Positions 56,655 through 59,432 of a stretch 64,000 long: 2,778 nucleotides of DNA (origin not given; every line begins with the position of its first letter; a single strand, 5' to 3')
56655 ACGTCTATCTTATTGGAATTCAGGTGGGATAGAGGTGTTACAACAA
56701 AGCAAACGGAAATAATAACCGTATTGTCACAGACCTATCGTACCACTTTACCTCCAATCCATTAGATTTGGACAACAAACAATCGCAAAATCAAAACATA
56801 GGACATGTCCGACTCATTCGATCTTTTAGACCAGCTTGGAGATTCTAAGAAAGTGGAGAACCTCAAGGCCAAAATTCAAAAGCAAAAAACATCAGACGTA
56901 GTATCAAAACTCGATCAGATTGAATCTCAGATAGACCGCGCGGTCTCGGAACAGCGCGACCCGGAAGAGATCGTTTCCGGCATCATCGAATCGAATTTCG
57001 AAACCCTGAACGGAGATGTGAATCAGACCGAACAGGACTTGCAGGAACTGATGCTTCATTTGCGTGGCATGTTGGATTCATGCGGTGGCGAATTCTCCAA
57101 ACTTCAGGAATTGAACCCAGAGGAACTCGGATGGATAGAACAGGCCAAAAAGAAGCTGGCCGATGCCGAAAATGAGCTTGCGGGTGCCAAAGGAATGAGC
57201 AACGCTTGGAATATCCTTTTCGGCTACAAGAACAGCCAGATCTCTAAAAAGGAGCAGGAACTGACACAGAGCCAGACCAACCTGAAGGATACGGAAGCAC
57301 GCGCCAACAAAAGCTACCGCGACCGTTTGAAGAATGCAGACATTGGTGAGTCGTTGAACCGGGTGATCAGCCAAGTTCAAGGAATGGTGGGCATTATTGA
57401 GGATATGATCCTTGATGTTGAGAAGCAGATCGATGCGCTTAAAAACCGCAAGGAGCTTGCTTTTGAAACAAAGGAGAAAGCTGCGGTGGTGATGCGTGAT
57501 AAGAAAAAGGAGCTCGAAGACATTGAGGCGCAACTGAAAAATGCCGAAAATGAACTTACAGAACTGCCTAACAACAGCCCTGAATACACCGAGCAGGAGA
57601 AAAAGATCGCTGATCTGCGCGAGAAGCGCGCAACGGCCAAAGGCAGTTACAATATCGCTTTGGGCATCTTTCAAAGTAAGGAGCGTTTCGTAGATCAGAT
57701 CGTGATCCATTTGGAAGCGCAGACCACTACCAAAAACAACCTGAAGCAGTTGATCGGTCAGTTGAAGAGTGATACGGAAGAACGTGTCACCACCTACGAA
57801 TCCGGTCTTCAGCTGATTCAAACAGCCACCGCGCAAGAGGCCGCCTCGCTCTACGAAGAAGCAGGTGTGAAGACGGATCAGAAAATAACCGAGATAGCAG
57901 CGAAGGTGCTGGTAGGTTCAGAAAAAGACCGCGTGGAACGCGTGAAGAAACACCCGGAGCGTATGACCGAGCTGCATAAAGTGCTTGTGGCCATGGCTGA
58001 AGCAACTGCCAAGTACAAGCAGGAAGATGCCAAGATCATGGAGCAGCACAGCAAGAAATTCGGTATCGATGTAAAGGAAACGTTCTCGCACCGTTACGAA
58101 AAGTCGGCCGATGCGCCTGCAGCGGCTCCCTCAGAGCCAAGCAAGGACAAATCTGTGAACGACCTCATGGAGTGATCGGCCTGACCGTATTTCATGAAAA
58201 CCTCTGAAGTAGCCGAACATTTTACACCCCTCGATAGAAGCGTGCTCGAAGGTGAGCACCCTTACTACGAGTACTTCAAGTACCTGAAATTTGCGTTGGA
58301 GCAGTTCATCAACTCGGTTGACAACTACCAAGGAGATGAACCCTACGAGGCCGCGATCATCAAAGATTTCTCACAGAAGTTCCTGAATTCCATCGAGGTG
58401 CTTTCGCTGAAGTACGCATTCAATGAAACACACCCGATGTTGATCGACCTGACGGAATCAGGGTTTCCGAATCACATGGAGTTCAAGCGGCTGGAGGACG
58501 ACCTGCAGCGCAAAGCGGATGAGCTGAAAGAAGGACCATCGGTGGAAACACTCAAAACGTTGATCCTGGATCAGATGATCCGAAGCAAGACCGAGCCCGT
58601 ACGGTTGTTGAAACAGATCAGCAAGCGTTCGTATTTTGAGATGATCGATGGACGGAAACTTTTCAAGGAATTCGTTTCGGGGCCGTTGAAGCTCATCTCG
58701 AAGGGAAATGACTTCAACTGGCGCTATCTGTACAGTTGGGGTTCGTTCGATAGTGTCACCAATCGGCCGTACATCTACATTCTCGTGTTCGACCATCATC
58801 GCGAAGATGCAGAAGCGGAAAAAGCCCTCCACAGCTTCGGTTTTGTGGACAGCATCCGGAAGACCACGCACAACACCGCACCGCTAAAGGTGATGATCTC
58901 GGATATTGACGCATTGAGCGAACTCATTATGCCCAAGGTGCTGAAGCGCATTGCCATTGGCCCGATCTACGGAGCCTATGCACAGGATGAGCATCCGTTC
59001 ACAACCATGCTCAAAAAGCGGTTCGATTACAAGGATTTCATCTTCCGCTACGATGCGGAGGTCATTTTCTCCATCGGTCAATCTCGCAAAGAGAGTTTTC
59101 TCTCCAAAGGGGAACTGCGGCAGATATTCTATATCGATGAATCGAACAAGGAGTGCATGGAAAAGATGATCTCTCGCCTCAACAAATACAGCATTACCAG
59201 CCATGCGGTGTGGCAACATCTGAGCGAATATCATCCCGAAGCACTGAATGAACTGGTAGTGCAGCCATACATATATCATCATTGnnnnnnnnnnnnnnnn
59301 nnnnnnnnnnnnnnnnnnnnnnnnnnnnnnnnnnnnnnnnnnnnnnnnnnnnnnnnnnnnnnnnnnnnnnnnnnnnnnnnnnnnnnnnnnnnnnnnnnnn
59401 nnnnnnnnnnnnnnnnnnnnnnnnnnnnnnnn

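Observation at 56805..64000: Translationally coupled six-gene operon of unknown function: coiled-coil protein, two unknowns, large AAA+ ATPase and two membrane proteins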

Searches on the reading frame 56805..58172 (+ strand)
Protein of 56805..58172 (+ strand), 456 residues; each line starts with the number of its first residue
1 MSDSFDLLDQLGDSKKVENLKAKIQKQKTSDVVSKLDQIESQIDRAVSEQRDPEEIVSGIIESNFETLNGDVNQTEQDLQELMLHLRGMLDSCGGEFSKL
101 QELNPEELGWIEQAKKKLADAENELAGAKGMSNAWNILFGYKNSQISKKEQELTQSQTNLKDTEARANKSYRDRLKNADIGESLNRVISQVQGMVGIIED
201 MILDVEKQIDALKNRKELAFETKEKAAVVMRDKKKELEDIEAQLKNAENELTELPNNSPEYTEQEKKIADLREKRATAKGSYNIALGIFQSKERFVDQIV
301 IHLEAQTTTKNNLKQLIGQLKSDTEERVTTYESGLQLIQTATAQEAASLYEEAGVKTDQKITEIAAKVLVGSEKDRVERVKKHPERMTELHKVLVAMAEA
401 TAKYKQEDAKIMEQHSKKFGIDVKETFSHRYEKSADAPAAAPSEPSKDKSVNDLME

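Call 8: search_protein_families(library=pfam, proteins=[window:56805-58172:+], max_evalue=1)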
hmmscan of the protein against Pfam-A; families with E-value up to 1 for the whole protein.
window:56805-58172:+ (456 aa): 3 families
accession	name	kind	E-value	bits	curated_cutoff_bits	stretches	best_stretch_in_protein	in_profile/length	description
PF12325.13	TMF_TATA_bd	-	0.035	14.7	29.1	1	233-293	31-91/115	TATA element modulatory factor 1 TATA binding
PF16244.11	DUF4901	-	0.28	11.7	27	1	187-277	4-84/148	YcdB, YcdC repeated domain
PF11858.14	DUF3378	-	0.34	11.5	27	1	325-360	39-73/76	Domain of unknown function (DUF3378)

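Call 9: search_protein_families(library=ncbifam, proteins=[window:56805-58172:+], max_evalue=1)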
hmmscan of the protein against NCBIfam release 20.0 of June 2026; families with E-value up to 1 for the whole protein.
window:56805-58172:+ (456 aa): 7 families
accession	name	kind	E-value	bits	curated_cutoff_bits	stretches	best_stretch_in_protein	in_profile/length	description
TIGR02169.1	SMC_prok_A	equivalog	1.1e-05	23.4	729.4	1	10-275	670-927/1165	chromosome segregation protein SMC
NF006544.0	PRK09039.1-3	equivalog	5e-05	23.1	362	1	74-191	74-189/343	peptidoglycan -binding protein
TIGR02168.1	SMC_prok_B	equivalog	0.00024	19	567.35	2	14-316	678-975/1181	chromosome segregation protein SMC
NF006546.0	PRK09039.1-5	equivalog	0.0072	15.7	615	1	75-191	75-189/343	peptidoglycan -binding protein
TIGR00996.1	Mtu_fam_mce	paralog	0.02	14.1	140.5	1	154-259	126-230/291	MCE family protein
NF041821.1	daptide_amino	equivalog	0.032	12.9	450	1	129-216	35-122/405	daptide-type RiPP biosynthesis aminotransferase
NF041034.1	Rad50_Sulf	equivalog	0.3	8.9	1000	1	182-413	443-670/872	DNA double-strand break repair ATPase Rad50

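Call 10: search_protein_families(library=padloc, proteins=[window:56805-58172:+], max_evalue=1)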
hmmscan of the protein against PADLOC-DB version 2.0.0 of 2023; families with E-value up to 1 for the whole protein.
window:56805-58172:+ (456 aa): 2 families
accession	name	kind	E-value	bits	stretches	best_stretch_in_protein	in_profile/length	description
PDLC00551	JetC2|JetC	-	0.0056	12.5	1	29-384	231-581/1365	DUF3584 domain; MukB-like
PDLC00519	JetC1|JetC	-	0.87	5.7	1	27-289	234-481/1097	DUF3584 domain; MukB-like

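Call 26: search_solved_structures(query=A2, max_evalue=1)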
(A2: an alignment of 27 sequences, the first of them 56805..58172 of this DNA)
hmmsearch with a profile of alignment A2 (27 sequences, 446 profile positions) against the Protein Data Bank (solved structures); distinct sequences matched with E-value up to 1: 18.
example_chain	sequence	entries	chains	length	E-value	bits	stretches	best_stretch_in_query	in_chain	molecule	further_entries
4zry_B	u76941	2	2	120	0.0012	21.1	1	190-260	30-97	Keratin, type II cytoskeletal 1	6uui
3tul_A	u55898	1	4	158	0.0076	18.4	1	189-287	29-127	Cell invasion protein sipB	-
2rm8_A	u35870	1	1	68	0.01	18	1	93-136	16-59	Sensory rhodopsin II transducer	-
5j0h_A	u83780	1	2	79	0.029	16.5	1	228-264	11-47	Design construct 2L6HC3_13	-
9rgx_A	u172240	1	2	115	0.037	16.1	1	194-280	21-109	sc-apCC3-ACW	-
9rgy_A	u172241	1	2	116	0.058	15.5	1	193-280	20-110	sc-apCC3-CW-0NTT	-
5j0i_A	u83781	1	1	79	0.094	14.8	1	228-263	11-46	Designed protein 2L6HC3_12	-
4lin_A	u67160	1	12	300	0.094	14.8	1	51-165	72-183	Tail needle protein gp26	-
6emw_D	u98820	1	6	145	0.13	14.3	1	150-250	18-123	ATP-dependent Clp protease ATP-binding subunit ClpC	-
6jfv_B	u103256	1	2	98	0.18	13.8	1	78-253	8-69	Keratin, type II cytoskeletal 5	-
9tll_A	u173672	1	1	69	0.23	13.5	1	199-256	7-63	Sc-apCC-2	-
4zxq_A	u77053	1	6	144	0.25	13.4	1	51-125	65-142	Tail needle protein gp26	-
22vl_b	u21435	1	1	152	0.36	12.9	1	107-204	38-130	ATP synthase subunit b, chloroplastic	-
9sob_W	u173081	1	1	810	0.4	12.7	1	194-338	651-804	Nuclear pore complex protein NUP88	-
9goa_A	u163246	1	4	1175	0.58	12.2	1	193-241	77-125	Alpha-latrotoxin-Lt1a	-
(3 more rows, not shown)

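Call 38: search_protein_families(library=pfam, alignment_id=A2, max_evalue=1)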
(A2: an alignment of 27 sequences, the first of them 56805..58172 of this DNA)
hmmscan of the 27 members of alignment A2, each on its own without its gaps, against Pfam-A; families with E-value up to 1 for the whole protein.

A. member 1, window:56805-58172:+ (456 aa): 3 families
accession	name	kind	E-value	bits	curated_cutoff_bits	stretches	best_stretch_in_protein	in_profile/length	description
PF12325.13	TMF_TATA_bd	-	0.035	14.7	29.1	1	233-293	31-91/115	TATA element modulatory factor 1 TATA binding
PF16244.11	DUF4901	-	0.28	11.7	27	1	187-277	4-84/148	YcdB, YcdC repeated domain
PF11858.14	DUF3378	-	0.34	11.5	27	1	325-360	39-73/76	Domain of unknown function (DUF3378)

B. families by the number of members that match (of 27 scanned): 57 families (the first 25 are shown)
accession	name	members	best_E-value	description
PF04513.17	Baculo_PEP_C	5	0.015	Baculovirus polyhedron envelope protein, PEP, C terminus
PF05335.18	DUF745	4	0.0036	Protein of unknown function (DUF745)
PF01983.22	CofC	4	0.0058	Guanylyl transferase CofC like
PF16535.10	T3SSipB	3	0.00014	Type III cell invasion protein SipB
PF12325.13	TMF_TATA_bd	3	0.0041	TATA element modulatory factor 1 TATA binding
PF22373.2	MG491_central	3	0.019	Organelle protein MG491, central domain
PF04210.18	MtrG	3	0.045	Tetrahydromethanopterin S-methyltransferase, subunit G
PF11858.14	DUF3378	3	0.056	Domain of unknown function (DUF3378)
PF04216.18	FdhE_N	3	0.13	FdhE, N-terminal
PF16516.10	CC2-LZ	2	0.0025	Leucine zipper of domain CC2 of NEMO, NF-kappa-B essential modulator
PF15278.12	Sec3_C_2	2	0.099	Sec3 exocyst complex subunit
PF24611.2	Spectrin_Anc-1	2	0.21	Nuclear anchorage protein 1, spectrin-like repeat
PF10154.14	Fy-3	2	0.22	Ferry endosomal RAB5 effector complex subunit 3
PF17262.7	Cas6b_C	2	0.27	Cas6b C-terminal domain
PF14025.11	DUF4241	1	0.00049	Protein of unknown function (DUF4241)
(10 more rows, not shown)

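Call 59: find_homologous_proteins(query=A2, max_evalue=0.001)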
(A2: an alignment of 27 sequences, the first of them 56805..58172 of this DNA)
Query A2 (27 sequences) (456 aa, profile of the alignment): 129 proteins with E <= 0.001 among 8000 candidates; the best 120 are listed.
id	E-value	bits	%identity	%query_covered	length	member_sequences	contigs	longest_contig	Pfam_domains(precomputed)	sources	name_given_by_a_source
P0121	3.6e-172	591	100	100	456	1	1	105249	-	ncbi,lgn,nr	ncbi:MAG: hypothetical protein GC178_01560 [Flavobacteriales bacterium]|nr:hypothetical protein [Fla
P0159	1.4e-169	583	71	100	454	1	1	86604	-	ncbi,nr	ncbi:MAG TPA: hypothetical protein PK149_00440 [Flavobacteriales bacterium]|nr:hypothetical protein 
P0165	2.3e-169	582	70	100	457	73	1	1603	-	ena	-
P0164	2.4e-169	582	70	100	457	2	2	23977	-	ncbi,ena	-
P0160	3.5e-169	582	71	100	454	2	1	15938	-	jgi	-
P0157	4.1e-169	581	71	100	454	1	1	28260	-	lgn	-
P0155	7.8e-169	580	71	100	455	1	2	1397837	-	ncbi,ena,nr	ncbi:MAG: hypothetical protein IPN30_15350 [Flavobacteriales bacterium]|nr:hypothetical protein [Fla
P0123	1.2e-168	580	92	100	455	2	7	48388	-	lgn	-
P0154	1.7e-168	579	71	100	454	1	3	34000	-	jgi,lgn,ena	-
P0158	4.6e-168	578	71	100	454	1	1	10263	-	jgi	-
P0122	6.8e-168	577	92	100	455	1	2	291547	-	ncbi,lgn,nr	ncbi:MAG: hypothetical protein H6602_03475 [Flavobacteriales bacterium]|nr:hypothetical protein [Fla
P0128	1.3e-167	576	75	100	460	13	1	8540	-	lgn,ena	-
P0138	1.5e-167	576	73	100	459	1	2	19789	-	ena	-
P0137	2.8e-167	575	74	100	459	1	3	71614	-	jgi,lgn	jgi:chromosome segregation ATPase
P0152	3.8e-167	575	72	100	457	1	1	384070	-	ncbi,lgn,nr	ncbi:MAG: hypothetical protein GC181_09770 [Bacteroidetes bacterium]|nr:hypothetical protein [Bacter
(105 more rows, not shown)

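Call 69: predict_structure(alignment_id=A6)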
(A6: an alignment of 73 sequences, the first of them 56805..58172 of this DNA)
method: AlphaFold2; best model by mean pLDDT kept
length: 456 residues; sequences in the alignment: 73
mean_pLDDT: 73.0   pTM: 0.51
mean pLDDT of the five models: 73.0, 71.2, 66.6, 65.4, 63.4
residues with pLDDT >= 90: 96; 70-90: 180; 50-70: 109; < 50: 71
segments of 3 or more residues with pLDDT < 50: 1-11, 349-371, 425-456
pLDDT, mean of each block of 10 residues (from residue 1): 33 59 61 84 84 81 83 74 69 58 80 93 91 78 90 91 85 71 73 80 87 92 94 95 94 87 92 92 88 90 87 85 75 65 53 43 47 55 62 59 64 62 45 36 38 42
secondary structure, 60 per line:
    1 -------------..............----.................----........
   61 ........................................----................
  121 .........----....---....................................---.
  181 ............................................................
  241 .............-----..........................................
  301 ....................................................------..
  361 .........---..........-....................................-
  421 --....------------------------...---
elements in order: H14-27 H32-48 H53-100 H105-129 H134-137 H141-176 H180-253 H259-352 H359-369 H373-382 H384-419 H423-426

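Call 101: search_protein_families(library=phrogs, proteins=[window:56805-58172:+], max_evalue=0.01)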
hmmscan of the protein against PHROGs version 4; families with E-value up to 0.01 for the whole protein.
window:56805-58172:+ (456 aa): 0 families

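Call 109: list_cluster_members(proteins=[window:56805-58172:+, window:58194-59282:+, window:59285-61243:+, window:61239-62504:+, window:62507-63028:+, L001:11786-13378:+])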
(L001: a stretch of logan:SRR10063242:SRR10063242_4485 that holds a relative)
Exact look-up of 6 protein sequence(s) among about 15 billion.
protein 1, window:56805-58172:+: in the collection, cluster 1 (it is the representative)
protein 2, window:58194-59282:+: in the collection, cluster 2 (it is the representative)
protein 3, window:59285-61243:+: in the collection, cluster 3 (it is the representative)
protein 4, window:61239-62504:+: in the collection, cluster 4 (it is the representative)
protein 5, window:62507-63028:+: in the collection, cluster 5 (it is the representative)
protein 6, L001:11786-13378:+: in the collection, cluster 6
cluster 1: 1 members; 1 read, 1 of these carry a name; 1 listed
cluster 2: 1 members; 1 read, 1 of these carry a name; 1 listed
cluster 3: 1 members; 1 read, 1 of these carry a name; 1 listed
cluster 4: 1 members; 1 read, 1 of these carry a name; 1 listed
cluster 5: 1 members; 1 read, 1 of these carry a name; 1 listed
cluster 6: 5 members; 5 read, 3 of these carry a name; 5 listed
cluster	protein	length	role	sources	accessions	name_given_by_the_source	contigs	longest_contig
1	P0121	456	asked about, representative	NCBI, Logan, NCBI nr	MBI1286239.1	MAG: hypothetical protein GC178_01560 [Flavobacteriales bacterium] | hypothetical protein [Flavobacteriales bacterium]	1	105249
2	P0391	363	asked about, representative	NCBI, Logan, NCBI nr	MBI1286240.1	MAG: hypothetical protein GC178_01565 [Flavobacteriales bacterium] | hypothetical protein [Flavobacteriales bacterium]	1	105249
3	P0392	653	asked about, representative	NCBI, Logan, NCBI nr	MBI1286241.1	MAG: AAA family ATPase [Flavobacteriales bacterium] | AAA family ATPase [Flavobacteriales bacterium]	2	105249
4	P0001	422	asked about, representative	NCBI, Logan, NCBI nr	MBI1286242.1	MAG: hypothetical protein GC178_01575 [Flavobacteriales bacterium] | hypothetical protein [Flavobacteriales bacterium]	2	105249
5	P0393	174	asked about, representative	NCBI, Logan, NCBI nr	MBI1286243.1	MAG: hypothetical protein GC178_01580 [Flavobacteriales bacterium] | hypothetical protein [Flavobacteriales bacterium]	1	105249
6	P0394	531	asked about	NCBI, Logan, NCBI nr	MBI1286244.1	MAG: hypothetical protein GC178_01585 [Flavobacteriales bacterium] | hypothetical protein [Flavobacteriales bacterium]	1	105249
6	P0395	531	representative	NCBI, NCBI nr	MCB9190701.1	MAG: hypothetical protein H6602_03450 [Flavobacteriales bacterium] | hypothetical protein [Flavobacteriales bacterium]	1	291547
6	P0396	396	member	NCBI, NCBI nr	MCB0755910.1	MAG: hypothetical protein KDB98_09970, partial [Flavobacteriales bacterium] | hypothetical protein [Flavobacteriales bacterium]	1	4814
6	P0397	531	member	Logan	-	-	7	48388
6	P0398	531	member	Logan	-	-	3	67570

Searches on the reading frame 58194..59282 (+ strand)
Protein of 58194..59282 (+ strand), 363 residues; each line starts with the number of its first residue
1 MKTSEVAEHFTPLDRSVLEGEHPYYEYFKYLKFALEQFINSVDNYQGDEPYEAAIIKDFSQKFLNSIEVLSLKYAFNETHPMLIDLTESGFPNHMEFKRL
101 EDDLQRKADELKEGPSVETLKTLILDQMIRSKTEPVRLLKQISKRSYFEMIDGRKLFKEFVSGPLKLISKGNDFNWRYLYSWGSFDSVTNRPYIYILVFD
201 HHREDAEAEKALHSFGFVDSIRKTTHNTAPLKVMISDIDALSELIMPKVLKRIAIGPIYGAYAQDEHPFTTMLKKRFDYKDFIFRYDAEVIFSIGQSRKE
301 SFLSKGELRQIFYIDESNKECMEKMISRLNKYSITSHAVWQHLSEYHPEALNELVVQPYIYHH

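Call 8: search_protein_families(library=pfam, proteins=[window:58194-59282:+], max_evalue=1)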
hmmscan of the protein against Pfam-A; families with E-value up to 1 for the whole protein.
window:58194-59282:+ (363 aa): 0 families

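Call 9: search_protein_families(library=ncbifam, proteins=[window:58194-59282:+], max_evalue=1)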
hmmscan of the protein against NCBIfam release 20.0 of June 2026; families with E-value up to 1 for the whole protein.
window:58194-59282:+ (363 aa): 0 families

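Call 10: search_protein_families(library=padloc, proteins=[window:58194-59282:+], max_evalue=1)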
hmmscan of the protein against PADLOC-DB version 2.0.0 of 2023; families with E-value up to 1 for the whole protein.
window:58194-59282:+ (363 aa): 0 families

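Call 27: search_solved_structures(query=A3, max_evalue=1)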
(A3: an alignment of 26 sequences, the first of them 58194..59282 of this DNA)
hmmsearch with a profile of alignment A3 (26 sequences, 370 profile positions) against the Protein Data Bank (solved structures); distinct sequences matched with E-value up to 1: 1.
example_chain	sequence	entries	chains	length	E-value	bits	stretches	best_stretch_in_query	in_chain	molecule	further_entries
5oql_H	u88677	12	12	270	0.17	14.2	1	108-168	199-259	U3 small nucleolar RNA-associated protein 11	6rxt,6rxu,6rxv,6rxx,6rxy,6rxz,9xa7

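Call 71: search_protein_representatives(protein=window:58194-59282:+)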
Query: 363 residues. Proteins with E-value up to 0.001 (for the whole library): 289; up to 1e-10: 196; up to 1e-30: 85. The best 150 are listed.
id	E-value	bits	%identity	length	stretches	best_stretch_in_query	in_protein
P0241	2.3e-94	333.0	44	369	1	1-360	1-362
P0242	2.0e-93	330.0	54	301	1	72-360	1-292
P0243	1.8e-92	326.8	44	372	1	5-362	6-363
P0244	1.8e-89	316.9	42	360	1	1-362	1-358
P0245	1.7e-86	307.1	43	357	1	3-359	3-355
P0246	2.9e-86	306.4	42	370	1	1-360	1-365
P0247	3.1e-78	280.0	38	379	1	4-361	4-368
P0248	4.2e-76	273.0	38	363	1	1-361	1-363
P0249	1.0e-74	268.4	53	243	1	125-362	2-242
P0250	5.0e-68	246.4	43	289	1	74-358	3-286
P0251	7.4e-64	232.7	40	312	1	73-360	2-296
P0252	2.3e-59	217.9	37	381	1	17-344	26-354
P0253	5.5e-57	210.1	45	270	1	1-240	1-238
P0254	3.2e-56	207.6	35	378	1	20-348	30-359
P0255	2.0e-55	204.9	33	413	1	22-360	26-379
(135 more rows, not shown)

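Call 101: search_protein_families(library=phrogs, proteins=[window:58194-59282:+], max_evalue=0.01)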
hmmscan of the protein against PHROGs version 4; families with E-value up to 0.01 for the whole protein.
window:58194-59282:+ (363 aa): 0 families
